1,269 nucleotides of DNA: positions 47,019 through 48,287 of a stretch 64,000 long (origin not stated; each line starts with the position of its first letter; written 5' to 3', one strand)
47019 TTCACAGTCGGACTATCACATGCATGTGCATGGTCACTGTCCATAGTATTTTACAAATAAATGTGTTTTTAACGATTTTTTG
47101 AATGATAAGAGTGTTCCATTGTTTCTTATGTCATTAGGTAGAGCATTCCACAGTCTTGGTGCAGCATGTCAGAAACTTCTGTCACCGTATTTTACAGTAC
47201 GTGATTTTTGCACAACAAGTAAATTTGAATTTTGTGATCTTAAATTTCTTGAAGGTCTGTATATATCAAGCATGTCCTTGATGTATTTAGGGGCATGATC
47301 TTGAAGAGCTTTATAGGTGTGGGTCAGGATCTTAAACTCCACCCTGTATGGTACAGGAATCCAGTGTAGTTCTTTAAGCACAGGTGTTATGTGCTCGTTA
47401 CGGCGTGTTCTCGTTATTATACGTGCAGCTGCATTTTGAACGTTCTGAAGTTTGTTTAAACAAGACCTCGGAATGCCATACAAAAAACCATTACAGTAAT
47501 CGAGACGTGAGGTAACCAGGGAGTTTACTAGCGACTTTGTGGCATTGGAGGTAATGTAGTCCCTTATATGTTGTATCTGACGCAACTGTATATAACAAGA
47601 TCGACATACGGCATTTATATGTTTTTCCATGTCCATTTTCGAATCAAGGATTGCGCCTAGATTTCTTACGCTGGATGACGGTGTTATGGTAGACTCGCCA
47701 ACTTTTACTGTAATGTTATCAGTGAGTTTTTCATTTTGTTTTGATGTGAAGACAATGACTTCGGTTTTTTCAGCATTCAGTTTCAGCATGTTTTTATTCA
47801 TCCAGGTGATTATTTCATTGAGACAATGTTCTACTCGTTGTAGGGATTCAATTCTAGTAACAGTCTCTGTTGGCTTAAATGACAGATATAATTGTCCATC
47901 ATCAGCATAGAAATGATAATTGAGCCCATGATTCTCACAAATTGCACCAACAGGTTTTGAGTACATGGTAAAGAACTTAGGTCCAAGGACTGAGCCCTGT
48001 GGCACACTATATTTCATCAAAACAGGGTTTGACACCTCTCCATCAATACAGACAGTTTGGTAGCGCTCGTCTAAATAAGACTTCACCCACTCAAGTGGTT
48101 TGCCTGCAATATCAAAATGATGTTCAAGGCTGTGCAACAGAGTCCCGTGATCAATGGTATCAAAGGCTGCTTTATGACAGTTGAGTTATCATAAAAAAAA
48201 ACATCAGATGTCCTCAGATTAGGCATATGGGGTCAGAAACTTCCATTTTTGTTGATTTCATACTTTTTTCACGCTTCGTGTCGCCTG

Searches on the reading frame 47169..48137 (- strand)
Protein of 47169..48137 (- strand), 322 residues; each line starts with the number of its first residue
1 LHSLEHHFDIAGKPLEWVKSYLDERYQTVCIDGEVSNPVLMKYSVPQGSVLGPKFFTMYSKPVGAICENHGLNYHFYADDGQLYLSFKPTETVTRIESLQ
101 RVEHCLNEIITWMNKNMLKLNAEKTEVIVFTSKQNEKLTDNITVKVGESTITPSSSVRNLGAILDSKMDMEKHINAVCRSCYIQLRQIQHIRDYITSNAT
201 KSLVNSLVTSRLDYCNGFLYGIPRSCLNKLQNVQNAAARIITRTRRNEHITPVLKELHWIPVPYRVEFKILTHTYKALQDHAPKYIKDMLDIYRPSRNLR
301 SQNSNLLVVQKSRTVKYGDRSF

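Call 17: search_protein_families(library=pfam, proteins=[window:47169-48137:-], max_evalue=0.01)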
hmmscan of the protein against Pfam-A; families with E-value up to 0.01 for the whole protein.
window:47169-48137:- (322 aa): 1 family
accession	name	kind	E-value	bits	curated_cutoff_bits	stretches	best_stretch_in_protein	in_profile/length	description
PF00078.32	RVT_1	-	5.8e-13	49.5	29.6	1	8-161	94-202/205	Reverse transcriptase (RNA-dependent DNA polymerase)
